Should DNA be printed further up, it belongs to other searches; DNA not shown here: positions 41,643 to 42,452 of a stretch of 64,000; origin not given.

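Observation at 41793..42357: RfaH-like NusG paralog plus ops-like elements at both module leaders: candidate processive antitermination for a ~40 kb one-strand glycan super-operon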

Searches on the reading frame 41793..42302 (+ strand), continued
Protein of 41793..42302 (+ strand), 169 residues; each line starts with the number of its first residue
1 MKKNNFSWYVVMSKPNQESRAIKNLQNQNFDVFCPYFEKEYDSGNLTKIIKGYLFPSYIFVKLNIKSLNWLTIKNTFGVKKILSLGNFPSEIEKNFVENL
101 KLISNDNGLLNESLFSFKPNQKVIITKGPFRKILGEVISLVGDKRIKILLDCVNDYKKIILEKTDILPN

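Call 48: predict_structure(alignment_id=A2)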
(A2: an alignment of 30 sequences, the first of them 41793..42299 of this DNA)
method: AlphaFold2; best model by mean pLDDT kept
length: 169 residues; sequences in the alignment: 30
mean_pLDDT: 70.2   pTM: 0.66
mean pLDDT of the five models: 70.2, 69.2, 67.0, 66.8, 66.0
residues with pLDDT >= 90: 39; 70-90: 68; 50-70: 9; < 50: 53
segments of 3 or more residues with pLDDT < 50: 121-141, 143-169
pLDDT, mean of each block of 10 residues (from residue 1): 74 91 95 87 79 84 87 92 82 80 85 57 42 39 42 40 35
secondary structure, 60 per line:
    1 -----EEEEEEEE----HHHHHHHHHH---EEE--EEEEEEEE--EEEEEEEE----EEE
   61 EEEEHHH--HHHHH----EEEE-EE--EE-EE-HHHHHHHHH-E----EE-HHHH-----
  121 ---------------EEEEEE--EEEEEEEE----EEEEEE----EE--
elements in order: E6-13 H18-27 E31-33 E36-43 E46-53 E58-64 H70-74 E79-82 H94-102 H112-115 E136-141 E144-151 E156-161

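Call 73: search_protein_representatives(alignment_id=A2)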
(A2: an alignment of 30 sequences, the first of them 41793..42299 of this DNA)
Query: 30 sequences, 169 profile positions. Proteins with E-value up to 0.001 (for the whole library): 8550; up to 1e-10: 2102; up to 1e-30: 5. The best 150 are listed.
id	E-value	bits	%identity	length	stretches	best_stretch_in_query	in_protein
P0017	1.6e-86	304.7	-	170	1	1-169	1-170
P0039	2.2e-38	148.1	-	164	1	6-167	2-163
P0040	8.4e-38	146.2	-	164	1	7-167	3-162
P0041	3.7e-36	140.9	-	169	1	4-166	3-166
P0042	7.1e-36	139.9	-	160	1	1-163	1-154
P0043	2.2e-29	118.8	-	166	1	6-162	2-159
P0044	3.1e-29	118.3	-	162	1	7-163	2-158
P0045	4.7e-29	117.7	-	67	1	103-169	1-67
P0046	1.3e-28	116.3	-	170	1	3-160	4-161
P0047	1.3e-28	116.3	-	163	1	6-166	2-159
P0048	1.7e-28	115.9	-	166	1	6-166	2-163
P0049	8.8e-28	113.6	-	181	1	3-159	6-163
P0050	3.7e-27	111.6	-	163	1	6-158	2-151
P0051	3.8e-27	111.5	-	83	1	1-66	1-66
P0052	7.2e-27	110.6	-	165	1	7-155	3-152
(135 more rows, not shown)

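Call 76: search_protein_families(library=ncbifam, alignment_id=A6, max_evalue=0.00001)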
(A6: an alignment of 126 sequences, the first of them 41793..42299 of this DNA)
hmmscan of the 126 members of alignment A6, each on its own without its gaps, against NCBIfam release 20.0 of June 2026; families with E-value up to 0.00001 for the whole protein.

A. member 1, window:41793-42299:+ (169 aa): 6 families
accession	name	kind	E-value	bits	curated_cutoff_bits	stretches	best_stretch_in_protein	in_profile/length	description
TIGR01955.1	RfaH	equivalog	9.5e-30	103.7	144.5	1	8-165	1-157/159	transcription/translation regulatory transformer protein RfaH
NF006534.0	PRK09014.1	equivalog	4.1e-21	75.6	124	1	7-163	3-156/162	transcription/translation regulatory transformer protein RfaH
NF033644.1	antiterm_UpxY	subfamily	1.1e-18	67.7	100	1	8-153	1-151/164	UpxY family transcription antiterminator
TIGR00922.1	nusG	equivalog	1.8e-14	53.9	135.7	1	8-145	1-147/172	transcription termination/antitermination protein NusG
NF033641.1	antiterm_LoaP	exception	5.8e-14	52.5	125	1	8-159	1-157/166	antiterminator LoaP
TIGR01956.2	NusG_myco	equivalog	1.5e-07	31.3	150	0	43-83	75-115/239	transcription termination/antitermination protein NusG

B. families by the number of members that match (of 126 scanned): 6 families
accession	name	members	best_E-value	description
TIGR01955.1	RfaH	126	2.2e-54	transcription/translation regulatory transformer protein RfaH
NF006534.0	PRK09014.1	126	4.5e-49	transcription/translation regulatory transformer protein RfaH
NF033644.1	antiterm_UpxY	126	6.7e-27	UpxY family transcription antiterminator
TIGR00922.1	nusG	126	2.4e-22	transcription termination/antitermination protein NusG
NF033641.1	antiterm_LoaP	124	6e-23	antiterminator LoaP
TIGR01956.2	NusG_myco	84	1.7e-16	transcription termination/antitermination protein NusG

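Call 78: predict_structure(alignment_id=A6)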
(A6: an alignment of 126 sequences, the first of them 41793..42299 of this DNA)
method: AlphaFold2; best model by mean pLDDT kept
length: 169 residues; sequences in the alignment: 126
mean_pLDDT: 85.4   pTM: 0.64
mean pLDDT of the five models: 85.4, 82.8, 82.1, 80.9, 80.5
residues with pLDDT >= 90: 49; 70-90: 110; 50-70: 8; < 50: 2
segments of 3 or more residues with pLDDT < 50: none
pLDDT, mean of each block of 10 residues (from residue 1): 75 95 95 89 82 90 86 93 89 85 85 70 85 86 85 82 80
secondary structure, 60 per line:
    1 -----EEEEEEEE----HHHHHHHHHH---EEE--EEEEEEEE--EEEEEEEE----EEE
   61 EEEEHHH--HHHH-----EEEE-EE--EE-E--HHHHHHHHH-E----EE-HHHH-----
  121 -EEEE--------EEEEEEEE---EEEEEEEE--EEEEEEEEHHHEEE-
elements in order: E6-13 H18-27 E31-33 E36-43 E46-53 E58-64 H70-73 E79-82 H94-102 H112-115 E122-125 E134-141 E145-152 E155-162 E166-168

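Call 81: fold_search(model_id=the predicted structure, library=pdb)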
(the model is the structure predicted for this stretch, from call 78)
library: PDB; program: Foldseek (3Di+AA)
matches with E <= 10: 1442; with E <= 0.001: 53
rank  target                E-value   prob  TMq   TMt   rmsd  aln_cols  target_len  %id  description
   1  9a56_B                8.2e-12  1.00  0.46  0.44  13.9       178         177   21  Integrative model of RPOB-NUSG by crosslinking MS and deep learning (released 2024-09-18)
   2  8phk_P                2.2e-11  1.00  0.52  0.54   9.8       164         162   24  fully recruited RfaH bound to E. coli transcription complex paused at ops site (released 2024-04-24)
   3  1m1g_B                1.3e-09  1.00  0.44  0.34   9.2       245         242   14  Crystal Structure of Aquifex aeolicus N-utilization substance G (NusG), Space Group P2(1) (released 2003-02-04)
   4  6c6s_D                1.4e-09  1.00  0.52  0.55  10.1       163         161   24  CryoEM structure of E.coli RNA polymerase elongation complex bound with RfaH (released 2018-07-25)
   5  1m1g_A                1.9e-09  1.00  0.42  0.31   9.8       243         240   12  Crystal Structure of Aquifex aeolicus N-utilization substance G (NusG), Space Group P2(1) (released 2003-02-04)
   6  2lq8_MODEL_1_A        6.7e-09  1.00  0.42  0.40  12.2       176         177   15  Domain interaction in Thermotoga maritima NusG (released 2013-01-23)
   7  1m1g_C                8.3e-09  1.00  0.48  0.35   8.8       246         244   15  Crystal Structure of Aquifex aeolicus N-utilization substance G (NusG), Space Group P2(1) (released 2003-02-04)
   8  6tqn_G                1.0e-08  1.00  0.46  0.44  11.1       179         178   20  rrn anti-termination complex without S4 (released 2020-08-05)
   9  6gov_G                1.1e-08  1.00  0.42  0.41  13.0       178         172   18  Structure of THE RNA POLYMERASE LAMBDA-BASED ANTITERMINATION COMPLEX (released 2019-02-13)
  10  1npp_C                3.1e-08  1.00  0.42  0.31   9.4       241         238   14  CRYSTAL STRUCTURE OF AQUIFEX AEOLICUS NUSG IN P2(1) (released 2003-03-11)
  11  1npp_B                6.0e-08  1.00  0.42  0.32   9.5       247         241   13  CRYSTAL STRUCTURE OF AQUIFEX AEOLICUS NUSG IN P2(1) (released 2003-03-11)
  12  1npp_D                8.4e-08  1.00  0.48  0.35  15.1       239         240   17  CRYSTAL STRUCTURE OF AQUIFEX AEOLICUS NUSG IN P2(1) (released 2003-03-11)
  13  1m1g_D                1.0e-07  1.00  0.44  0.35   8.5       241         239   14  Crystal Structure of Aquifex aeolicus N-utilization substance G (NusG), Space Group P2(1) (released 2003-02-04)
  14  5ond_A                1.9e-07  1.00  0.46  0.56   3.5        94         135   26  RfaH from Escherichia coli in complex with ops DNA (released 2018-06-06)
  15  5ond_B                2.0e-07  1.00  0.47  0.58   3.5        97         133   26  RfaH from Escherichia coli in complex with ops DNA (released 2018-06-06)
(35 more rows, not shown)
